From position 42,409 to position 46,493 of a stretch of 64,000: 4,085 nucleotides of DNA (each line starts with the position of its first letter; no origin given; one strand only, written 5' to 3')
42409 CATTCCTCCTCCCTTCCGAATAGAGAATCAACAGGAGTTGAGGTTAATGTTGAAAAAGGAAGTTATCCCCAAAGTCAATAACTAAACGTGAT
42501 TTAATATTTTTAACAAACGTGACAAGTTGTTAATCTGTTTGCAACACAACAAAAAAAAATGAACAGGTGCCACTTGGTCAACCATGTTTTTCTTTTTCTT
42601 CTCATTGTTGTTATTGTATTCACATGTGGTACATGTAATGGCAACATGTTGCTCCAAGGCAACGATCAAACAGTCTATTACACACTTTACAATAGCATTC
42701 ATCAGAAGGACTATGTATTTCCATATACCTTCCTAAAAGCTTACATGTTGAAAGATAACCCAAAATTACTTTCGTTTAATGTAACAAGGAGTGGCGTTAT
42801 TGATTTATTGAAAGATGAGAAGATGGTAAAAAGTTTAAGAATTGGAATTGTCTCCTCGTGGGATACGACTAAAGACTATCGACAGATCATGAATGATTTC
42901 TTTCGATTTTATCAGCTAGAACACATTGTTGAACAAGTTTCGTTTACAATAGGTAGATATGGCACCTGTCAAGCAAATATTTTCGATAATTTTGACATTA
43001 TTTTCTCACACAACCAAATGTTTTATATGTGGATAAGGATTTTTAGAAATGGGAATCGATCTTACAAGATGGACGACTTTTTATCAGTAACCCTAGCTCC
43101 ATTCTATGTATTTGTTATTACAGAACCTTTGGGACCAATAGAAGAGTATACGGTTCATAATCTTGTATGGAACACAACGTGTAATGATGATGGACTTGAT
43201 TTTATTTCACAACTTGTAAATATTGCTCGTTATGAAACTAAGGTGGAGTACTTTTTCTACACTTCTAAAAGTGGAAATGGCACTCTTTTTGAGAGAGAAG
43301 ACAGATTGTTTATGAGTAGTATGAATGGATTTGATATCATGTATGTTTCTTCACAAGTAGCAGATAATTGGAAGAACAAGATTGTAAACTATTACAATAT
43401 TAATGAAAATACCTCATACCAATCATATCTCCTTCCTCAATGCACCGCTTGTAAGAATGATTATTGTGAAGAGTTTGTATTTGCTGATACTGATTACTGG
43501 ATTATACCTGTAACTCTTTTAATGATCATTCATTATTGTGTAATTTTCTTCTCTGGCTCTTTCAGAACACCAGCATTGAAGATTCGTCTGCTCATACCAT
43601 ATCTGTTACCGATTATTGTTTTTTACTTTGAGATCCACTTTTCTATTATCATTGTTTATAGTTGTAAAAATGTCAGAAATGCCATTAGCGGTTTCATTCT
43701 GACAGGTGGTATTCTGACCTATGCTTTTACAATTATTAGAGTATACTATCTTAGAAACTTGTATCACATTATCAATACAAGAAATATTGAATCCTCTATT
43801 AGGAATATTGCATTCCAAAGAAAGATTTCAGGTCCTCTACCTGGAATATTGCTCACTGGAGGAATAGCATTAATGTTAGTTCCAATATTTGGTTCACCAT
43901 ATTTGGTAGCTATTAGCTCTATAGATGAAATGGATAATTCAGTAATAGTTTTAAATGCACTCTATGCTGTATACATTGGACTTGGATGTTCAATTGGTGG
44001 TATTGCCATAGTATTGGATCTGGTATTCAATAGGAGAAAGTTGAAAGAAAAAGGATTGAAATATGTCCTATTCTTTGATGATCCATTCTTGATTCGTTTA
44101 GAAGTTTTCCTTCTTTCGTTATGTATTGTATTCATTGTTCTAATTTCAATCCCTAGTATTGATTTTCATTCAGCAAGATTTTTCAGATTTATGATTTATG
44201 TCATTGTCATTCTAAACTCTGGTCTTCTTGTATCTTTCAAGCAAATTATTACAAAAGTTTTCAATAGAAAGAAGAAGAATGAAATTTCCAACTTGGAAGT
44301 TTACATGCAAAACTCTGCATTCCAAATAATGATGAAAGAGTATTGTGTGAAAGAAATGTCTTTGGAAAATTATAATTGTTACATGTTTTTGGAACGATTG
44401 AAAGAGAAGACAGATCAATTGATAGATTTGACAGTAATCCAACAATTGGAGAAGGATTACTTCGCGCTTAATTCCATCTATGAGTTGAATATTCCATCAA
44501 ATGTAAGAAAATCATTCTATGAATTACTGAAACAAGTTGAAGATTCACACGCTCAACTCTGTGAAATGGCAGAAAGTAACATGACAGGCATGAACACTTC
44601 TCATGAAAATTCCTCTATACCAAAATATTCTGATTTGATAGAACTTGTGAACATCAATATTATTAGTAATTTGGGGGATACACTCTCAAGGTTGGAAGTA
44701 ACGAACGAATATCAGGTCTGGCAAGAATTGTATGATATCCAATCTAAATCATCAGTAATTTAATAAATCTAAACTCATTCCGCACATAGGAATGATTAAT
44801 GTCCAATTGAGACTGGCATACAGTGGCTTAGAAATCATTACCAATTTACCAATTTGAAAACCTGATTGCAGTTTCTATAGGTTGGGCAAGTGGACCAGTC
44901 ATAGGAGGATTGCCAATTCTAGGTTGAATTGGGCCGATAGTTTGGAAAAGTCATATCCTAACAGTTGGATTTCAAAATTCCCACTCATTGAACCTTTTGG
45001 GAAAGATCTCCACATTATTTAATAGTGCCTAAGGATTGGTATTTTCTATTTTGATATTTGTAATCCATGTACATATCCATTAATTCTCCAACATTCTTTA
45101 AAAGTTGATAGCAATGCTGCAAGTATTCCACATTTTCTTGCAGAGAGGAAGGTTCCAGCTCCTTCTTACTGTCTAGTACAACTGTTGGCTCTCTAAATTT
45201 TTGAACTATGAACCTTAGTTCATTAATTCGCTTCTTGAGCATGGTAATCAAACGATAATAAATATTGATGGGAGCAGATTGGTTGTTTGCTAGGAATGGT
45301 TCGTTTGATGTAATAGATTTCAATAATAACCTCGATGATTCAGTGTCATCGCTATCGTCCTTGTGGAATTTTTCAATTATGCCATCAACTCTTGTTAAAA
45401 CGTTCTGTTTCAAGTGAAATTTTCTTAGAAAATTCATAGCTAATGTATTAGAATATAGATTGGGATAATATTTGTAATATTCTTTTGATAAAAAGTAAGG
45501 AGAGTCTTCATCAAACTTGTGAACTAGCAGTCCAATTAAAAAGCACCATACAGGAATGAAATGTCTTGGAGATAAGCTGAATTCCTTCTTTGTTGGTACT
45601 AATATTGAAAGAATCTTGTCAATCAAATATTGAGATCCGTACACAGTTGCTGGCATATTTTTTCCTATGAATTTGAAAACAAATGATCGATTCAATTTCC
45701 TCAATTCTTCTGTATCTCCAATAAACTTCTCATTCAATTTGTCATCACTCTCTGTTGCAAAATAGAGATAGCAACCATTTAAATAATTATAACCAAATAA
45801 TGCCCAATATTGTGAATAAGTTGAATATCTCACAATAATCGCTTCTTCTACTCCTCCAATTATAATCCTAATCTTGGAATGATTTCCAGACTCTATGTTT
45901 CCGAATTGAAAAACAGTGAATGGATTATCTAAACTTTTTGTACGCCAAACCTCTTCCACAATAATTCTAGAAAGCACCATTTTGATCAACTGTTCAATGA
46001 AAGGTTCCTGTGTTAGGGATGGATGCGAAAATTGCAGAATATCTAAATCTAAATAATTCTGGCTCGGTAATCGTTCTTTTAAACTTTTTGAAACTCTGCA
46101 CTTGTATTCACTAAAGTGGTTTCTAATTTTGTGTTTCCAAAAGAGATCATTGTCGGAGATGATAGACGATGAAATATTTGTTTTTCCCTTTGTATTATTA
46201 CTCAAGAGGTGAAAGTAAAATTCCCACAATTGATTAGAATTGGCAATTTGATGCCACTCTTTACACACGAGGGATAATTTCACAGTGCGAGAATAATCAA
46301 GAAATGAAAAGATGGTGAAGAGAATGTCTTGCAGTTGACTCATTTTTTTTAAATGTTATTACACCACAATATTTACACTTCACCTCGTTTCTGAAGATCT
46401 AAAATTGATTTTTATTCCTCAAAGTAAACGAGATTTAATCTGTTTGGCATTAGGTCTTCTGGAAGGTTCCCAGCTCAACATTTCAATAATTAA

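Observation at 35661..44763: Two paralogous 7TM-RGS receptors flank the RSAD1 gene; one carries an adhesion-GPCR-type EGF/GPS ectodomain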

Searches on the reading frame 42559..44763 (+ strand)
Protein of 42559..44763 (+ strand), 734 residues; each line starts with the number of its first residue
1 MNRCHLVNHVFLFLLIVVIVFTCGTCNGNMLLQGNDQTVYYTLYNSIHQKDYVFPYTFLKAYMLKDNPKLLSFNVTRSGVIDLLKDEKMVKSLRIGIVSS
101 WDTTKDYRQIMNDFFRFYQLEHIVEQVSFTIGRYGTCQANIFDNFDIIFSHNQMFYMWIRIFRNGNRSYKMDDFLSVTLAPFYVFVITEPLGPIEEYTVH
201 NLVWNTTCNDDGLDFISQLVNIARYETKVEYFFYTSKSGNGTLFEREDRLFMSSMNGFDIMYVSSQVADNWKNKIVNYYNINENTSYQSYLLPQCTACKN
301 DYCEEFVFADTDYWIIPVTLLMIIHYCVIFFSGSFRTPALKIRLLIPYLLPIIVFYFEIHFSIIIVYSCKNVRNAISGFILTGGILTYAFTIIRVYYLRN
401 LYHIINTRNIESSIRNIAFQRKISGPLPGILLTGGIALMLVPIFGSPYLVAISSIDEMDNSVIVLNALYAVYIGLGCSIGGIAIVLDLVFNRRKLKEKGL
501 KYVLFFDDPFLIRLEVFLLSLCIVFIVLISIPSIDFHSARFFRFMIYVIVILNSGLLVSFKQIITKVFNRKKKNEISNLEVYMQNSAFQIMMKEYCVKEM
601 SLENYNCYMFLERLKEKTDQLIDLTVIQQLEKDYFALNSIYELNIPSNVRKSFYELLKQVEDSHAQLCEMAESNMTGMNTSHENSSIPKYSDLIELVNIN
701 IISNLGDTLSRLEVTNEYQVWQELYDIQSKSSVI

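Call 3: search_protein_families(library=pfam, proteins=[window:42559-44763:+], max_evalue=1)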
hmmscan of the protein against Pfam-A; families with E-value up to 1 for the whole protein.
window:42559-44763:+ (734 aa): 3 families
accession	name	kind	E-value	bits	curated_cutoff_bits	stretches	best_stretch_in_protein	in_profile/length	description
PF01731.26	Arylesterase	-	0.052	14.2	21.3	1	349-386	23-60/86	Arylesterase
PF21095.3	CarD_C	-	0.07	13.6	23.1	1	552-597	28-73/87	CarD, C-terminal domain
PF00615.24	RGS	-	0.58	11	23.9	1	585-665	8-86/117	Regulator of G protein signaling domain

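Call 6: find_encoding_contigs(protein=window:42559-44763:+, flank=3000, max_places=3)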
Protein window:42559-44763:+ (734 aa): no gene with exactly this product is on record in the collection.

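Call 16: find_homologous_proteins(query=window:42559-44763:+, max_evalue=0.001)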
Query window:42559-44763:+ (734 aa): 3 proteins with E <= 0.001 among 8000 candidates.
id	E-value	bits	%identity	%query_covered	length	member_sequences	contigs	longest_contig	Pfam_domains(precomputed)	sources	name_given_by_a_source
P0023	0.0e+0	1649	100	100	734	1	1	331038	-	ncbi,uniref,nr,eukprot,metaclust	ncbi:predicted protein [Naegleria gruberi]|uniref:Predicted protein n=1 Tax=Naegleria gruberi TaxID=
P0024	1.6e-199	683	49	93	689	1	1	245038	-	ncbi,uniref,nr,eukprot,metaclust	ncbi:predicted protein [Naegleria gruberi]|uniref:Predicted protein n=1 Tax=Naegleria gruberi TaxID=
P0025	6.3e-191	655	47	95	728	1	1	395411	-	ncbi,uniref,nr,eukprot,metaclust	ncbi:predicted protein [Naegleria gruberi]|uniref:Predicted protein n=1 Tax=Naegleria gruberi TaxID=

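Call 17: find_encoding_contigs(protein=P0023, flank=10000, max_places=3)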
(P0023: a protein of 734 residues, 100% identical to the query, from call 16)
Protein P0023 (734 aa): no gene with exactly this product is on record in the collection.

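Call 18: list_cluster_members(proteins=[P0023, P0001, window:35661-40166:-])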
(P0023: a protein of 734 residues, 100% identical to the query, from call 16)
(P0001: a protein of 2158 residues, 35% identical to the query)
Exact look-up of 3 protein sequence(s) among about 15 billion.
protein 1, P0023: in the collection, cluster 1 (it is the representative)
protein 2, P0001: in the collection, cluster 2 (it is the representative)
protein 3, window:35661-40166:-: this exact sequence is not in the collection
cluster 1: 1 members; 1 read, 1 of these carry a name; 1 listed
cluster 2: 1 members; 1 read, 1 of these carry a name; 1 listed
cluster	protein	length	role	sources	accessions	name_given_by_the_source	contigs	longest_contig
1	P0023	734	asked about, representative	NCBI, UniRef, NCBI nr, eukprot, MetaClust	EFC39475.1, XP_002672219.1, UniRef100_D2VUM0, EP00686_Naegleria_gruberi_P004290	predicted protein [Naegleria gruberi] | Predicted protein n=1 Tax=Naegleria gruberi TaxID=5762 RepID=D2VUM0_NAEGR | uncharacterized protein NAEGRDRAFT_72711 [Naegleria gruberi]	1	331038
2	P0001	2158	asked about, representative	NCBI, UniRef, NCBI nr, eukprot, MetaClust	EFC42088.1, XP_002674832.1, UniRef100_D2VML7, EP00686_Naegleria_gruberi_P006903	predicted protein [Naegleria gruberi] | Predicted protein n=1 Tax=Naegleria gruberi TaxID=5762 RepID=D2VML7_NAEGR | uncharacterized protein NAEGRDRAFT_80558 [Naegleria gruberi]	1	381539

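Call 39: predict_structure(alignment_id=A2)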
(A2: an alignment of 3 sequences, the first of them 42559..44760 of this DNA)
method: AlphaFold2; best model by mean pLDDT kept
length: 734 residues; sequences in the alignment: 3
mean_pLDDT: 39.5   pTM: 0.27
mean pLDDT of the five models: 39.5, 39.1, 37.0, 34.8, 31.2
residues with pLDDT >= 90: 0; 70-90: 13; 50-70: 121; < 50: 600
segments of 3 or more residues with pLDDT < 50: 1-57, 100-105, 130-143, 152-172, 179-518, 527-612, 635-646, 672-685, 698-734
pLDDT, mean of each block of 10 residues (from residue 1): 38 42 27 29 31 37 55 55 72 61 49 67 65 35 55 44 39 48 26 25 28 38 37 27 30 27 29 38 32 24 25 35 43 39 41 37 29 36 41 38 36 37 32 34 29 29 34 35 39 37 31 47 50 41 45 36 30 29 32 30 40 52 59 43 45 64 60 39 47 52 34 34 36 29
secondary structure, 60 per line:
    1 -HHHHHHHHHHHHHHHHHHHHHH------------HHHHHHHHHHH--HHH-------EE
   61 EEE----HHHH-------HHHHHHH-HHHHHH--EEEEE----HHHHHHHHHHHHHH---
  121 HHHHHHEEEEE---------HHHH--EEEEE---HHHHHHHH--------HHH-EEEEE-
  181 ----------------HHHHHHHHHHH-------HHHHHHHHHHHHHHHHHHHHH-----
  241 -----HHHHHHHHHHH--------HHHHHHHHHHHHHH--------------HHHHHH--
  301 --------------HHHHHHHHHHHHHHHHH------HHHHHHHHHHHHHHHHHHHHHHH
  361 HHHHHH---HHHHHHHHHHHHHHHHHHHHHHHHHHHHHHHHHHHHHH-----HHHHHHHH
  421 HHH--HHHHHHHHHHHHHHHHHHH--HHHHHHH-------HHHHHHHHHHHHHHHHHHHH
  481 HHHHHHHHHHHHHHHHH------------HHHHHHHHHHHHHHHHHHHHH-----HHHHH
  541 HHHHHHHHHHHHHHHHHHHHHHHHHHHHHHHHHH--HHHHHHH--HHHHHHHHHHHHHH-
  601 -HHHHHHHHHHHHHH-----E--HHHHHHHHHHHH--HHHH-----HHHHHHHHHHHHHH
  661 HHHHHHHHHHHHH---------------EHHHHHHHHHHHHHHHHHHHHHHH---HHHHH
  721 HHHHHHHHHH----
elements in order (helices of 4 or more, strands of 3 or more residues): H2-23 H36-46 E59-63 H68-71 H79-85 H87-92 E95-99 H104-117 H121-126 E127-131 H141-144 E147-151 H155-162 E175-179 H197-207 H215-235 H246-256 H265-278 H293-298 H315-331 H338-366 H370-407 H413-423 H426-444 H447-453 H461-497 H510-530 H536-574 H577-583 H586-599 H602-615 H624-635 H638-641 H647-673 H690-712 H716-730

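Call 40: search_solved_structures(query=A2, max_evalue=1, show_alignments=1)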
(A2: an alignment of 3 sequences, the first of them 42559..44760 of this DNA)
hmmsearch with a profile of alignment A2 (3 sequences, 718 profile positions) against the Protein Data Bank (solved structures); distinct sequences matched with E-value up to 1: 6.
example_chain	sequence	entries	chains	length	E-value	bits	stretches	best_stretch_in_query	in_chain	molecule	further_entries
6am3_X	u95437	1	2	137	0.0069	18.2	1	564-639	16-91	Regulator of G-protein signaling 17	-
1zv4_X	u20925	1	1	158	0.0077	18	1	563-639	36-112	Regulator of G-protein signaling 17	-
9sx3_A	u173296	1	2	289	0.2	13.3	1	25-107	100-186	Heat shock protein 90-5, chloroplastic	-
1cmz_A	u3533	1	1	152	0.37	12.4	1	569-643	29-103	PROTEIN (GAIP (G-ALPHA INTERACTING) PROTEIN)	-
9swt_A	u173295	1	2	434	0.45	12.2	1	26-107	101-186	Heat shock protein 90-5, chloroplastic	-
2oj4_A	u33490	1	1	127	0.53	11.9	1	581-646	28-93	Regulator of G-protein signaling 3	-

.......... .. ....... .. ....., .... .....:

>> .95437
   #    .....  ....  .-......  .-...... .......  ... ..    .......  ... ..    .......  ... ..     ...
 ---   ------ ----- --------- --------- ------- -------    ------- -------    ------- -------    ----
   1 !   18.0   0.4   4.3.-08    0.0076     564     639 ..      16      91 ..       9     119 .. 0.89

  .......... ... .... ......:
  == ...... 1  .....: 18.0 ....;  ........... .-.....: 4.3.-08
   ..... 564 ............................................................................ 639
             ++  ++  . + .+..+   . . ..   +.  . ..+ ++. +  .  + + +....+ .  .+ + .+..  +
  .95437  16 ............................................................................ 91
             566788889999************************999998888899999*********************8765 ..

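Call 41: search_protein_families(library=pfam, alignment_id=A2, max_evalue=1)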
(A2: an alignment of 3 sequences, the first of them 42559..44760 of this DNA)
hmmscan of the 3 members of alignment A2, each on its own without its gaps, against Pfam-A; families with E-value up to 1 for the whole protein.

A. member 1, window:42559-44760:+ (734 aa): 3 families
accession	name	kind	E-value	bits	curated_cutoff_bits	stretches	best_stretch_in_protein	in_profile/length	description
PF01731.26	Arylesterase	-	0.052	14.2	21.3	1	349-386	23-60/86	Arylesterase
PF21095.3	CarD_C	-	0.07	13.6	23.1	1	552-597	28-73/87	CarD, C-terminal domain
PF00615.24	RGS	-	0.58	11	23.9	1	585-665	8-86/117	Regulator of G protein signaling domain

B. families by the number of members that match (of 3 scanned): 3 families
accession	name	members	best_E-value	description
PF00615.24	RGS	3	0.0017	Regulator of G protein signaling domain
PF01731.26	Arylesterase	1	0.052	Arylesterase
PF21095.3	CarD_C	1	0.07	CarD, C-terminal domain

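Call 77: fold_search(model_id=the predicted structure, library=pdb)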
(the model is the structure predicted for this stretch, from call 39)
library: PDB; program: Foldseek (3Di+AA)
matches with E <= 10: 273; with E <= 0.001: 0
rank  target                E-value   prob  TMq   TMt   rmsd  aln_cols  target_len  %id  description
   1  2xxa_A                5.9e-01  0.10  0.07  0.11  14.8       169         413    9  The Crystal Structure of the Signal Recognition Particle (SRP) in Complex with its Receptor(SR) (released 2011-03-02)
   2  6czl_C                8.2e-01  0.28  0.09  0.18   7.5       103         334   11  Crystal structure of Medicago truncatula ATP-phosphoribosyltransferase in relaxed form (released 2018-08-15)
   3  6ivy_A                8.2e-01  0.18  0.09  0.17   8.9       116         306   18  Crystal structure of iron-bound HitA from Pseudomonas aeruginosa (released 2019-12-04)
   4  4esx_B                1.3e+00  0.25  0.08  0.18   4.6        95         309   12  Crystal structure of C. albicans Thi5 complexed with PLP (released 2012-09-19)
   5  6ivy_B                1.3e+00  0.16  0.09  0.20  10.1       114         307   16  Crystal structure of iron-bound HitA from Pseudomonas aeruginosa (released 2019-12-04)
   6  9njr_D                1.3e+00  0.11  0.06  0.14  17.1       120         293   11  The Cryo-EM structure of the yeast Dmc1-ssDNA nucleoprotein filament ADP bound state (released 2025-03-19)
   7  1d9y                  1.4e+00  0.15  0.09  0.19   8.5       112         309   13  NEISSERIA GONORRHOEAE FERRIC BINDING PROTEIN (released 1999-11-17)
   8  4esx_A                1.4e+00  0.23  0.08  0.18   4.6        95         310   12  Crystal structure of C. albicans Thi5 complexed with PLP (released 2012-09-19)
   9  2o6a                  1.4e+00  0.11  0.08  0.16  10.4       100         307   12  Crystal structure of the Haemophilus influenzae E57A mutant FbpA (released 2007-04-03)
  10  6czl_A                1.6e+00  0.16  0.09  0.17   7.0       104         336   12  Crystal structure of Medicago truncatula ATP-phosphoribosyltransferase in relaxed form (released 2018-08-15)
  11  1nnf                  1.6e+00  0.13  0.09  0.19  10.3       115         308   12  Crystal Structure Analysis of Haemophlius Influenzae Ferric-ion Binding Protein H9Q Mutant Form (released 2003-04-01)
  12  4esw_A                1.7e+00  0.21  0.08  0.16   4.6        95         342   12  Crystal structure of C. albicans Thi5 H66G mutant (released 2012-09-19)
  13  7ofz_A                1.8e+00  0.07  0.07  0.10  11.1       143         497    8  Nontypeable Haemophillus influenzae SapA in complex with double stranded RNA (released 2021-10-27)
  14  5j4h                  1.9e+00  0.08  0.06  0.15   9.1        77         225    8  Structure of humanised RadA-mutant humRadA22F in complex with indole-6-carboxylic acid (released 2016-10-19)
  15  5im4_E                2.0e+00  0.14  0.05  0.21   4.4        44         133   18  Crystal structure of designed two-component self-assembling icosahedral cage I52-32 (released 2016-07-27)
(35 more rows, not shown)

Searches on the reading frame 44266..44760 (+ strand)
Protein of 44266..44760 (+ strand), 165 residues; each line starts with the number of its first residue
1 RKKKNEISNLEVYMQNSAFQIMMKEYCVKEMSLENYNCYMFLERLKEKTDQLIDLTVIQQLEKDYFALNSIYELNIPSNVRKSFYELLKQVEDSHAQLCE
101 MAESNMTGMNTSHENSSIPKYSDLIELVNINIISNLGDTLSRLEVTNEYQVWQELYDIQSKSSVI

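Call 59: search_solved_structures(query=window:44266-44760:+, max_evalue=10, show_alignments=2)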
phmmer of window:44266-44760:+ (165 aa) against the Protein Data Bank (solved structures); distinct sequences matched with E-value up to 10: 2.
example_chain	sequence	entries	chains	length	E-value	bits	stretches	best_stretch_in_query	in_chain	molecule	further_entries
6am3_X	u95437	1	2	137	0.47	13.8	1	9-86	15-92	Regulator of G-protein signaling 17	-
1cmz_A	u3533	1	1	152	1.1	12.6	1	13-90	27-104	PROTEIN (GAIP (G-ALPHA INTERACTING) PROTEIN)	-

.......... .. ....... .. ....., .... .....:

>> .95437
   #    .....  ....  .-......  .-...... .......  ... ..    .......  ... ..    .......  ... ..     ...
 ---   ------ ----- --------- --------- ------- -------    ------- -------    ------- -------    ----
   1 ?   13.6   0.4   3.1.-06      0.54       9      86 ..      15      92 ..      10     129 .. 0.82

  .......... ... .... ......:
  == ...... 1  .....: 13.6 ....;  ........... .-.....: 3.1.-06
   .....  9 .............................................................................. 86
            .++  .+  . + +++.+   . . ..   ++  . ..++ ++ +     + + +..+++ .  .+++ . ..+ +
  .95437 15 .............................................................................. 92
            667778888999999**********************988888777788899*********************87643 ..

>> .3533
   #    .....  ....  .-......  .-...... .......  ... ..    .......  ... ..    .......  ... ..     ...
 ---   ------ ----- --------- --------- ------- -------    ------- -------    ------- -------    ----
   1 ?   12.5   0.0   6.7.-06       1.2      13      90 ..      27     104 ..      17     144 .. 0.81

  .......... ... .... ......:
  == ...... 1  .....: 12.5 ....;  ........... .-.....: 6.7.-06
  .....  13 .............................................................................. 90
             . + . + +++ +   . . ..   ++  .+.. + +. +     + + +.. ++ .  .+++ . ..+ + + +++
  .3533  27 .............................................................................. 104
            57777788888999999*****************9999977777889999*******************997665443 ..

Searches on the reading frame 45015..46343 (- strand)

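Call 62: search_protein_families(library=pfam, proteins=[window:45015-46343:-], max_evalue=0.01)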
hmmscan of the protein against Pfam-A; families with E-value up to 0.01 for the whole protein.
window:45015-46343:- (442 aa): 2 families
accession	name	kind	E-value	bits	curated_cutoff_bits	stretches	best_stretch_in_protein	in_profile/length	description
PF12937.12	F-box-like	-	4.5e-10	39.6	24.3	1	6-41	7-42/47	F-box-like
PF00646.38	F-box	-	1.7e-06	28.2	20.5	1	6-41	7-42/43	F-box domain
